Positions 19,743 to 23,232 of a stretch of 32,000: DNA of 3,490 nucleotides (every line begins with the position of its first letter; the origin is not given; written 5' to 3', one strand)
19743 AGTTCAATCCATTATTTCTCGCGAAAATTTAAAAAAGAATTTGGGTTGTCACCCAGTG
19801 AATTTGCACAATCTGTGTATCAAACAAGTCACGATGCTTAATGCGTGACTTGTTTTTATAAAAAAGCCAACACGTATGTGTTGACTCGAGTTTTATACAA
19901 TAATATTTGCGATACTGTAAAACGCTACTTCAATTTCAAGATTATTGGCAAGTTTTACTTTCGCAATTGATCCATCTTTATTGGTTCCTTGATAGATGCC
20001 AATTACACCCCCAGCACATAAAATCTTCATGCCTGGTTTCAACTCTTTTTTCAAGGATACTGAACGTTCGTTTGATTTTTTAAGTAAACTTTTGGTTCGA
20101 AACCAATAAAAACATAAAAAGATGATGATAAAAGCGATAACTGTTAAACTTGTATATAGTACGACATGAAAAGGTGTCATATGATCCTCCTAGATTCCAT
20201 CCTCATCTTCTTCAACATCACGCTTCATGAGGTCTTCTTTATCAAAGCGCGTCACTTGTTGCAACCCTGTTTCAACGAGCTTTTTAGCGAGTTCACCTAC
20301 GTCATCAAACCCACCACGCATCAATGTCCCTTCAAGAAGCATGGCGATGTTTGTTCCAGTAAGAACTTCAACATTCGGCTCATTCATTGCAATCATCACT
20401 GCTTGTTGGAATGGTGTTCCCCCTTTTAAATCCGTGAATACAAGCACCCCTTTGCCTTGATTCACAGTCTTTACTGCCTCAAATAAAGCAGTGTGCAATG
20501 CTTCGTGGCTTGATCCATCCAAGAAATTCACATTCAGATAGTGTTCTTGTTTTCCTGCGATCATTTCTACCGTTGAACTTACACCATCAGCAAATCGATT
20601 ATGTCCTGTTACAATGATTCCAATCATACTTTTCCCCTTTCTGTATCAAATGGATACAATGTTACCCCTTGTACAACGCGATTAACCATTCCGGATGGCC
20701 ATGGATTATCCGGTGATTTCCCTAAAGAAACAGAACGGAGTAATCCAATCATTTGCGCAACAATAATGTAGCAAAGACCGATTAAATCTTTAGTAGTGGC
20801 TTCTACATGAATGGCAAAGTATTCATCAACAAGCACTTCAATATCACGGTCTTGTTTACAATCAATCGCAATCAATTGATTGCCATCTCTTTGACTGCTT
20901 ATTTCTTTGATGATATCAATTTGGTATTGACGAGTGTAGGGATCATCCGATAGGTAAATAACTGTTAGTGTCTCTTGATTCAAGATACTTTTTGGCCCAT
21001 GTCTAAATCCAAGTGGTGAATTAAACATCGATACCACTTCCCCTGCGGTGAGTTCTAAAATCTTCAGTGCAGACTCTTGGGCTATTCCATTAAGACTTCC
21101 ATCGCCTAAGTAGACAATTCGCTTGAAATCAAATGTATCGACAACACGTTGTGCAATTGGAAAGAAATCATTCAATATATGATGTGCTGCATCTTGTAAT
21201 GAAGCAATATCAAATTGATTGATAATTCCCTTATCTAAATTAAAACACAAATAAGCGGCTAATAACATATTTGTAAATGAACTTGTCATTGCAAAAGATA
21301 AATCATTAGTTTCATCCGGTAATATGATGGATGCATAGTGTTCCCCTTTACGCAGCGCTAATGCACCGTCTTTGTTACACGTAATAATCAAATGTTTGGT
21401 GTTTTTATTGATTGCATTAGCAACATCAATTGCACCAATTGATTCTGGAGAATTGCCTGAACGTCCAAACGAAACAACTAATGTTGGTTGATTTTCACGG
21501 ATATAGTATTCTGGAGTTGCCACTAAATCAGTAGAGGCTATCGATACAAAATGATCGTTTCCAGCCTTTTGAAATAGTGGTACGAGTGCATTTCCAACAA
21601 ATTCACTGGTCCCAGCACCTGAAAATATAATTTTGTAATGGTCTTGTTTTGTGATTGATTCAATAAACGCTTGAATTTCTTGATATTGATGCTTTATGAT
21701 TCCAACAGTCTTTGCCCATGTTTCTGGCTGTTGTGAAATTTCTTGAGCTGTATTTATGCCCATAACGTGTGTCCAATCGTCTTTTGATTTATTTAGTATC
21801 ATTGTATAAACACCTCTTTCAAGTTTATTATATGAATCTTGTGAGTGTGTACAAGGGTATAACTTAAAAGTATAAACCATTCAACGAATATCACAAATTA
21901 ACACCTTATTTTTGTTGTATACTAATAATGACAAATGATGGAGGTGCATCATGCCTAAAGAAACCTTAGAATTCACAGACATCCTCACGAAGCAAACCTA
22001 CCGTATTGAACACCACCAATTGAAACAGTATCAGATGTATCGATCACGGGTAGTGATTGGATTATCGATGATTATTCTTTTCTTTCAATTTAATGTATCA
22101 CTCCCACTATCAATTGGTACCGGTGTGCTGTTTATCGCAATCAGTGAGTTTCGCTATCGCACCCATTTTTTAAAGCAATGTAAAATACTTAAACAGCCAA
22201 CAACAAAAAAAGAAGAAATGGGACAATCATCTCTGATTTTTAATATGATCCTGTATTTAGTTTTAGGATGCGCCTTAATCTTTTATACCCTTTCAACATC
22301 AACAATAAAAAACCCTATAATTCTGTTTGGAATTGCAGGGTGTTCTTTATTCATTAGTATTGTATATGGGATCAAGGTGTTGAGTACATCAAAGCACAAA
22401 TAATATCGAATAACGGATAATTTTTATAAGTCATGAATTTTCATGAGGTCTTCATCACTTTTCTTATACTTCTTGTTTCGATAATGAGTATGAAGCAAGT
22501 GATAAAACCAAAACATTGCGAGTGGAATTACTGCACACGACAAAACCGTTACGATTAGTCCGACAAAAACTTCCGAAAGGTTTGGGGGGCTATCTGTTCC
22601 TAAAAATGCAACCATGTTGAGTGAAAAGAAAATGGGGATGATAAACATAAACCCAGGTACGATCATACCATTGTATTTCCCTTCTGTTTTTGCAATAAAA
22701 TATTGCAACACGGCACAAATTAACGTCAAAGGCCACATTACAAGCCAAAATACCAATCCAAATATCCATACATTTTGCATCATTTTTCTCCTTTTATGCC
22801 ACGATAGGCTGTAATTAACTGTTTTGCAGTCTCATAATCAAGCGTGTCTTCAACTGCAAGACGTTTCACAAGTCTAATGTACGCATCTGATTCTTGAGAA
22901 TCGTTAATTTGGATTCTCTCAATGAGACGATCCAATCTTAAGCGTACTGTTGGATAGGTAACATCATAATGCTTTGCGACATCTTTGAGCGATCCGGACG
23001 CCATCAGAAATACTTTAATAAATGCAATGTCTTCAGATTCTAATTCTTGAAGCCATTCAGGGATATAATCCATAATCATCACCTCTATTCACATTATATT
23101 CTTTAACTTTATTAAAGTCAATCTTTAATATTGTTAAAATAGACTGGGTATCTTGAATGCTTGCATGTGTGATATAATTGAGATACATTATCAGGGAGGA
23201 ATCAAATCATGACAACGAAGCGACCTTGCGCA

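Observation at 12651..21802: GalNAc/GalN-type PTS catabolic island with AgaS and an AgaZ-family protein but no tagatose-6-P kinase or catalytic aldolase: a possible epimerase shunt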

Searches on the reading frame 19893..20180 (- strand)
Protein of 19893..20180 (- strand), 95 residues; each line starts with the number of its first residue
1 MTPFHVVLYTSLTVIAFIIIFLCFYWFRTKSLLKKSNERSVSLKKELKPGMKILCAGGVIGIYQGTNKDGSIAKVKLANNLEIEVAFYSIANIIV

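Call 3: search_protein_families(library=pfam, proteins=[window:19893-20180:-])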
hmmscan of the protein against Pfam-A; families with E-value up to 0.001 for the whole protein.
window:19893-20180:- (95 aa): 1 family
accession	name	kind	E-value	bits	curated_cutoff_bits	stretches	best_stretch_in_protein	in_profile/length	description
PF02699.20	YajC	-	1.5e-07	31.6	28.2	1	13-91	2-77/78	Preprotein translocase subunit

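Call 4: search_protein_families(library=ncbifam, proteins=[window:19893-20180:-])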
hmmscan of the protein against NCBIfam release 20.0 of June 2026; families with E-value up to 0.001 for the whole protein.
window:19893-20180:- (95 aa): 1 family
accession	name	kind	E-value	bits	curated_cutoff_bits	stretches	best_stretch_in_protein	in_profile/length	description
TIGR00739.1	yajC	equivalog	2.3e-08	34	44.2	1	13-93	5-82/84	preprotein translocase subunit YajC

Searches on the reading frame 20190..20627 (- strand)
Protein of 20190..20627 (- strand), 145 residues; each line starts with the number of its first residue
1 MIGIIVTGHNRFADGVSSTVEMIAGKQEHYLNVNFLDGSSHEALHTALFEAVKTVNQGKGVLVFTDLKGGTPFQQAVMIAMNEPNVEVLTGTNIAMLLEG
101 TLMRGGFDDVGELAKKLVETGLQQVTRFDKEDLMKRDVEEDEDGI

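Call 3: search_protein_families(library=pfam, proteins=[window:20190-20627:-])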
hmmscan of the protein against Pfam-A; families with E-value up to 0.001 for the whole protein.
window:20190-20627:- (145 aa): 1 family
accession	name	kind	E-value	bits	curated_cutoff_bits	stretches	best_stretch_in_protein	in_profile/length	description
PF03610.21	EIIA-man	-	1.8e-24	86.5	21.4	1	3-116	1-114/116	PTS system fructose IIA component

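Call 4: search_protein_families(library=ncbifam, proteins=[window:20190-20627:-])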
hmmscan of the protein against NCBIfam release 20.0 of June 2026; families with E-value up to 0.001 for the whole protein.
window:20190-20627:- (145 aa): 3 families
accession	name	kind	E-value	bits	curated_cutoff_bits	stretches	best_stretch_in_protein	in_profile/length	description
NF040761.1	AgaF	equivalog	2.8e-42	144.3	130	1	1-145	1-144/144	PTS galactosamine/N-acetylgalactosamine transporter subunit IIA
TIGR00824.1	EIIA-man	subfamily_domain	6.3e-22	77.9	98.35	1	1-105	1-105/116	mannose/fructose/sorbose PTS transporter subunit IIA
NF011670.1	PRK15088.1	equivalog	1.5e-20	73.5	400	1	2-136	3-137/323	PTS mannose transporter subunit IIAB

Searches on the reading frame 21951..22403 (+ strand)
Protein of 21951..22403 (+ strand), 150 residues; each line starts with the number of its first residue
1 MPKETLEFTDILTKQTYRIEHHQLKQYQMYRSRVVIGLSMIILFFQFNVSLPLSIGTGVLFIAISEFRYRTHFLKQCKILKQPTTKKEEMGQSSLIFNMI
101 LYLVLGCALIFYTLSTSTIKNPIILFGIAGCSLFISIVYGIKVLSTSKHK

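Call 6: search_protein_families(library=pfam, proteins=[window:21951-22403:+])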
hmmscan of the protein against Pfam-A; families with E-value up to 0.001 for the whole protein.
window:21951-22403:+ (150 aa): 1 family
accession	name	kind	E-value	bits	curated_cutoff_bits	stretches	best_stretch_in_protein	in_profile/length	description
PF11026.13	DUF2721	-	0.00082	19.7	28.3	0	100-139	74-115/129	Protein of unknown function (DUF2721)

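Call 34: search_protein_families(library=pfam, proteins=[window:21951-22403:+], max_evalue=0.01)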
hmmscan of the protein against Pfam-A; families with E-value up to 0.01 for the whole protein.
window:21951-22403:+ (150 aa): 1 family
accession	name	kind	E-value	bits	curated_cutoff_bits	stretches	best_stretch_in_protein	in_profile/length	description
PF11026.13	DUF2721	-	0.00082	19.7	28.3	0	100-139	74-115/129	Protein of unknown function (DUF2721)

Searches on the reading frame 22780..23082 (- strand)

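Call 6: search_protein_families(library=pfam, proteins=[window:22780-23082:-])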
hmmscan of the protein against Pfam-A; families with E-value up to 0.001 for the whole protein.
window:22780-23082:- (100 aa): 2 families
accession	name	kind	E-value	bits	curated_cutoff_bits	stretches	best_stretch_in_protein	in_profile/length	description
PF09862.15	DUF2089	-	6.7e-18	64.5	33.4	1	14-59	1-46/47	Domain of unknown function (DUF2089)-HTH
PF22746.1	SHOCT-like_DUF2089-C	-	1.5e-06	28.1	27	1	68-97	2-31/32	SHOCT-like domain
